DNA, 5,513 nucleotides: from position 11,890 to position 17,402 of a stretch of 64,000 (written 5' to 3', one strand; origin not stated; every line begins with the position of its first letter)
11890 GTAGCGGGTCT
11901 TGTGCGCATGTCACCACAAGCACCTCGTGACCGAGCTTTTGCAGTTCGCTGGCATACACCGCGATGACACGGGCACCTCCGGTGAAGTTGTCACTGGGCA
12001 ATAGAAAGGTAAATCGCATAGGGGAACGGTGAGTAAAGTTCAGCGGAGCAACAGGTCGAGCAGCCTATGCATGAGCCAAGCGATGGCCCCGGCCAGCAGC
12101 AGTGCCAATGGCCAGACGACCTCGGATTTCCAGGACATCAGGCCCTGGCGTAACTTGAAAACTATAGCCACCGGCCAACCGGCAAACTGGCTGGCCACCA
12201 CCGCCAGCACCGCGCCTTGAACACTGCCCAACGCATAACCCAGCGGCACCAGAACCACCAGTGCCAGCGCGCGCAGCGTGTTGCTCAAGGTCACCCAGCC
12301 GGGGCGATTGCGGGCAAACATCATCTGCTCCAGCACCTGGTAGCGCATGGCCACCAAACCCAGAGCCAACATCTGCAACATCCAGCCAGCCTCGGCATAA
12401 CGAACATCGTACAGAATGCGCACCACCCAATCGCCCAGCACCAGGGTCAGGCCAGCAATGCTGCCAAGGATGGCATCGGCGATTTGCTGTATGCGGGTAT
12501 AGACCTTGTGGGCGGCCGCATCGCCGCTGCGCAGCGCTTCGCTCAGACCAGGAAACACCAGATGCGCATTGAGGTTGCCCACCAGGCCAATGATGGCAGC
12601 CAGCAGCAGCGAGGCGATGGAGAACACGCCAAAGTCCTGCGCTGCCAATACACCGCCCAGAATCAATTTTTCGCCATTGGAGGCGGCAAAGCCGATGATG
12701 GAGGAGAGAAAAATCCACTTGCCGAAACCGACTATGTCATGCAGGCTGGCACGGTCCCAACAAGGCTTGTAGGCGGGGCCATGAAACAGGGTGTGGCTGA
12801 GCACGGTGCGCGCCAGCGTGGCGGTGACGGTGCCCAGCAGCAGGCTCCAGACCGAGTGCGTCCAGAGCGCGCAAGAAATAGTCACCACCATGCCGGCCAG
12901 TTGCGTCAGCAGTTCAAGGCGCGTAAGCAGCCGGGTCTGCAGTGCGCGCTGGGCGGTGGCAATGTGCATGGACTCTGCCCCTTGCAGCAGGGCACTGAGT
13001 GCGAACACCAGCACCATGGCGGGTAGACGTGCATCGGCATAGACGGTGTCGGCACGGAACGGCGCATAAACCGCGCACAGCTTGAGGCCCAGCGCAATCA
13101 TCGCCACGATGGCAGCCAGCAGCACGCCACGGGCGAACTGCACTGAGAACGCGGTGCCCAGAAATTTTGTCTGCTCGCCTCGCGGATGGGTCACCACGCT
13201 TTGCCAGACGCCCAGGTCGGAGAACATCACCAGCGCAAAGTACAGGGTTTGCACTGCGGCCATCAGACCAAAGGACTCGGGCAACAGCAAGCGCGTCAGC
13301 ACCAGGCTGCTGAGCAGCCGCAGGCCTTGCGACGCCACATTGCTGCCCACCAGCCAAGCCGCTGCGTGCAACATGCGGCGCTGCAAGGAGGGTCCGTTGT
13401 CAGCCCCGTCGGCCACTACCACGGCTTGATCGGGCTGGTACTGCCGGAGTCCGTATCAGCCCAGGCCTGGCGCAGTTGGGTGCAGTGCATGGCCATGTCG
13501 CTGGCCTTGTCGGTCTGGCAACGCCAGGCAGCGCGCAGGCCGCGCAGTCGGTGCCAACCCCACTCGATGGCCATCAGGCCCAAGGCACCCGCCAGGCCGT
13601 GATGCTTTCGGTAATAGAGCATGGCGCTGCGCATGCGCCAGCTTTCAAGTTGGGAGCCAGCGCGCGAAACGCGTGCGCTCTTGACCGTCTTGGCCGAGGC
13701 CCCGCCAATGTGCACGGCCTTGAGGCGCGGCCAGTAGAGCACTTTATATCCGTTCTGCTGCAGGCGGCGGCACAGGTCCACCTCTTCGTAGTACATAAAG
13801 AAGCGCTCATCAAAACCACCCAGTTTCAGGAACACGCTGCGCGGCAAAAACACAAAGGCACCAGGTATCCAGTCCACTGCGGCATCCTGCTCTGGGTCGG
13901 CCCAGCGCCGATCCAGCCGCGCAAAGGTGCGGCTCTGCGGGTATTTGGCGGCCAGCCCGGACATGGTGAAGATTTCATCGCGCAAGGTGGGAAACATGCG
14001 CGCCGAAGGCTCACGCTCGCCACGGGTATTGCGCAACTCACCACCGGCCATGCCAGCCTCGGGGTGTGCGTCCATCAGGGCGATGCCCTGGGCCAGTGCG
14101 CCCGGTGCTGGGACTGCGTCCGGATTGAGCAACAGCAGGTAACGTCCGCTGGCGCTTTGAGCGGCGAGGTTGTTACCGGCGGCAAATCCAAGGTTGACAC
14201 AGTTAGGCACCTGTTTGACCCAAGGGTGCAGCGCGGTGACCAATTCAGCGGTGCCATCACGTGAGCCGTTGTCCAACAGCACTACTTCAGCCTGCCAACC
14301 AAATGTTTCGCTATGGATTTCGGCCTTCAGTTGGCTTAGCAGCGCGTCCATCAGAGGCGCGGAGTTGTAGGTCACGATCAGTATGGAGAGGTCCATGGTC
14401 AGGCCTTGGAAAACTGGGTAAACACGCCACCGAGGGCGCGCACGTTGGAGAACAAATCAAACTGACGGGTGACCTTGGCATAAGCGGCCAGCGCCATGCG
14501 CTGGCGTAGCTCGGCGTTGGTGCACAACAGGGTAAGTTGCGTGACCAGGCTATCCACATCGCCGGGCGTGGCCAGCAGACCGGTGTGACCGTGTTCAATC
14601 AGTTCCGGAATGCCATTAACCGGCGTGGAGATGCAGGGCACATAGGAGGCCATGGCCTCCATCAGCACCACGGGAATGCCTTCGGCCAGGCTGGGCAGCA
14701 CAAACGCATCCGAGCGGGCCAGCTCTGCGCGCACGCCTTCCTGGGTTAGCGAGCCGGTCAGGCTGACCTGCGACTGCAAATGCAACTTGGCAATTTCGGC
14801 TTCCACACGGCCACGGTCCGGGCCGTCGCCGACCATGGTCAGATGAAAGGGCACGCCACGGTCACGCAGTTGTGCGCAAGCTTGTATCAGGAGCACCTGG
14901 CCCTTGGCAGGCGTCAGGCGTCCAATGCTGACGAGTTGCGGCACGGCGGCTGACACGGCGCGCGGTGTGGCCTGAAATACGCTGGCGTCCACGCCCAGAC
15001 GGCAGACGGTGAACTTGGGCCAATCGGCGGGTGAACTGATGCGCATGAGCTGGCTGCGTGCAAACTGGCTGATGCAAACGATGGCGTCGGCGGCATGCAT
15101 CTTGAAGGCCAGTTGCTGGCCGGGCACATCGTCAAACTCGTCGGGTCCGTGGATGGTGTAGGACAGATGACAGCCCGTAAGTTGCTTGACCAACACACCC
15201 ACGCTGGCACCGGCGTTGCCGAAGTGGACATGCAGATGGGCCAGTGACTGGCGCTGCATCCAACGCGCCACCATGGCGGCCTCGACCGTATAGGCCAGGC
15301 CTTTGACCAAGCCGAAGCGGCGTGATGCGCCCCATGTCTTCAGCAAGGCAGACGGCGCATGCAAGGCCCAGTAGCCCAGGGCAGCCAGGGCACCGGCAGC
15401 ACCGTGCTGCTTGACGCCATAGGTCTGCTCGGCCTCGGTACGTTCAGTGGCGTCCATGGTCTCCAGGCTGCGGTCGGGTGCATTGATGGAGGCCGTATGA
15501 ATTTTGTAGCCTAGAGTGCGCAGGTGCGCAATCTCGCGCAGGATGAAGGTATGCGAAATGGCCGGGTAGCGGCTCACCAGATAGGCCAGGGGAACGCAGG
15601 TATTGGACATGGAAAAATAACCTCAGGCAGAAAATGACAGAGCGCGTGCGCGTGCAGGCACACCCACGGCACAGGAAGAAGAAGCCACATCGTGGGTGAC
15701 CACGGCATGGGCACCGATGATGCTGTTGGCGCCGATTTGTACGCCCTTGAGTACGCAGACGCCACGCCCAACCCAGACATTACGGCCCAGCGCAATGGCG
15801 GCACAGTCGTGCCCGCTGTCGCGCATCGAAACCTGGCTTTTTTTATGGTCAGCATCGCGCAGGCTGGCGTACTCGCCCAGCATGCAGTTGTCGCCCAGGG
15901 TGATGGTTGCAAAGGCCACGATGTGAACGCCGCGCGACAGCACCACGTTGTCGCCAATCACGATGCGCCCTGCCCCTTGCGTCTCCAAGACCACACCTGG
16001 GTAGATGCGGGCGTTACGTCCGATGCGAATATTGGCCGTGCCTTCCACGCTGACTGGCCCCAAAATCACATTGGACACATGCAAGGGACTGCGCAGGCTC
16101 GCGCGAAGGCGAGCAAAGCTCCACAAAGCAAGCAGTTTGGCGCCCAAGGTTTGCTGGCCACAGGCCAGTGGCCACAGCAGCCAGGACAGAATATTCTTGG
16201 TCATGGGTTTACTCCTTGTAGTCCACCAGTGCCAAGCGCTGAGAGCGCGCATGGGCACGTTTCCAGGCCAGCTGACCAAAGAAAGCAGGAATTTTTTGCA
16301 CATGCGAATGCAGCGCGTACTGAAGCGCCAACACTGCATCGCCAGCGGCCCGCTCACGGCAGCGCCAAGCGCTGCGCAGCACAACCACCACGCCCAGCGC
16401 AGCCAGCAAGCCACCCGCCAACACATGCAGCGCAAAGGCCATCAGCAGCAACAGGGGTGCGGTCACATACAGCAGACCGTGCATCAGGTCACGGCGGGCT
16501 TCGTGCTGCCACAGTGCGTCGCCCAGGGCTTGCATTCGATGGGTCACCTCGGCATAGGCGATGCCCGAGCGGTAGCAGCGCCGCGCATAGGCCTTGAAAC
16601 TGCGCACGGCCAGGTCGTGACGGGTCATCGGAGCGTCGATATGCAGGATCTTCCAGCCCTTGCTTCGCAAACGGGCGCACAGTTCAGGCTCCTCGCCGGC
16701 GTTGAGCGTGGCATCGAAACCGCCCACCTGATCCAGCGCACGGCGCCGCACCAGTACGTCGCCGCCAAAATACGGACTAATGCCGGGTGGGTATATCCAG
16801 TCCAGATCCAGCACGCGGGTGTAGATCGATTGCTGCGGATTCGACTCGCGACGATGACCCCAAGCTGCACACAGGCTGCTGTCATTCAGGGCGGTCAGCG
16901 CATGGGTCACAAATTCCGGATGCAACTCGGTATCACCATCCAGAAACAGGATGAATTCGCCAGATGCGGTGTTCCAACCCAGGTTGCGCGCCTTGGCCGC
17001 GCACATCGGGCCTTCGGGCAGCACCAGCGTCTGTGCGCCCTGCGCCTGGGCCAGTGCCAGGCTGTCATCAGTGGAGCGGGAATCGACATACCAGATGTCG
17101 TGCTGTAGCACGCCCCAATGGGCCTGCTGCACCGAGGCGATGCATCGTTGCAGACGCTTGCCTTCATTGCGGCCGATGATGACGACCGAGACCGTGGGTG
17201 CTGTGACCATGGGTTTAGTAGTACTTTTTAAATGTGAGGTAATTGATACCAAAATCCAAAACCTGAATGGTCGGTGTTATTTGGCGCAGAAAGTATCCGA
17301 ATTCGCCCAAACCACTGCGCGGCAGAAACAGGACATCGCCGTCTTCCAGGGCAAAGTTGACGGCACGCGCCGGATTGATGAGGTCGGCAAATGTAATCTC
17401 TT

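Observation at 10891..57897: Dispersed 45-50 bp palindromic repeat family (invariant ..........): 8 copies, most inside intact genes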

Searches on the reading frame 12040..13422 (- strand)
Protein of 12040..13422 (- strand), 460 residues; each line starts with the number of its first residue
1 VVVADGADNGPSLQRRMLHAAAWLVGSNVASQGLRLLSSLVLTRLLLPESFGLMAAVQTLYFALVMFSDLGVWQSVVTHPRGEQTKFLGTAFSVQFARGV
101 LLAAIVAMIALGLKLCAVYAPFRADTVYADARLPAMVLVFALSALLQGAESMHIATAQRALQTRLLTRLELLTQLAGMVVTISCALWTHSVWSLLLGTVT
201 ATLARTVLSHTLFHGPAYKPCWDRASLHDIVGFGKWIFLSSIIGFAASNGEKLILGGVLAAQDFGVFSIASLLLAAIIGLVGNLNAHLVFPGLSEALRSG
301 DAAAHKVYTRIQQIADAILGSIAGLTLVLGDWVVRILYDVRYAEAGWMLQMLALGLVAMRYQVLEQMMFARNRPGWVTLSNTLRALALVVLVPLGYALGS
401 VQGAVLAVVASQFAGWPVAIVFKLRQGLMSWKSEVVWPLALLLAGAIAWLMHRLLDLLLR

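Call 85: search_protein_families(library=pfam, proteins=[window:12040-13422:-], max_evalue=0.00001)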
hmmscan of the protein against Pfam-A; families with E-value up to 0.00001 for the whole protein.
window:12040-13422:- (460 aa): 2 families
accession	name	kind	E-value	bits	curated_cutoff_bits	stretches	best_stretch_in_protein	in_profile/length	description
PF13440.11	Polysacc_synt_3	-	7.9e-39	134.1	23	1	41-344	1-290/293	Polysaccharide biosynthesis protein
PF01943.22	Polysacc_synt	-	1.5e-17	64.4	28.2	1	21-295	5-272/274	Polysaccharide biosynthesis protein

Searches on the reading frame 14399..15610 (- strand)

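Call 85: search_protein_families(library=pfam, proteins=[window:14399-15610:-], max_evalue=0.00001)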
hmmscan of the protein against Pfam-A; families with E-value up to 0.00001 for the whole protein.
window:14399-15610:- (403 aa): 5 families
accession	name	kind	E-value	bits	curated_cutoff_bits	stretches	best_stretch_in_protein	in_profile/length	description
PF00534.26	Glycos_transf_1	-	1.4e-38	132.6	26.4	1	224-377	16-170/172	Glycosyl transferases group 1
PF13692.12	Glyco_trans_1_4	-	1.5e-35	123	27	1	224-364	2-141/142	Glycosyl transferases group 1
PF20706.3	GT4-conflict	-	7.2e-12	45.4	26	1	173-341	146-323/385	Family 4 Glycosyltransferase in conflict systems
PF13439.12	Glyco_transf_4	-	1.4e-06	28.9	28.5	1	111-209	61-168/170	Glycosyltransferase Family 4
PF13524.12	Glyco_trans_1_2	-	6.3e-06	26.6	25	0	256-386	16-135/144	Glycosyl transferase-like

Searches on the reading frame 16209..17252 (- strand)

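Call 85: search_protein_families(library=pfam, proteins=[window:16209-17252:-], max_evalue=0.00001)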
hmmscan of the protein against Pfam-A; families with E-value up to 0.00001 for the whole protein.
window:16209-17252:- (347 aa): 5 families
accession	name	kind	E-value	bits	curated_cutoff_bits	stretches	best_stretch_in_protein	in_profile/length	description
PF00535.33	Glycos_transf_2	-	1.3e-16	61.4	23.3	1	22-149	1-130/168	Glycosyl transferase family 2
PF13632.12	Glyco_trans_2_3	-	3e-13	50.5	27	1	100-284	1-186/198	Glycosyl transferase family group 2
PF13641.12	Glyco_tranf_2_3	-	5.5e-10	40.1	27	1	19-228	1-226/230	Glycosyltransferase like family 2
PF10111.15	Glyco_tranf_2_2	-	1.7e-07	31.5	27.3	0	55-108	34-92/276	Glycosyltransferase like family 2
PF13506.12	Glyco_transf_21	-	2.7e-06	27.4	21.7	0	92-228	25-171/174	Glycosyl transferase family 21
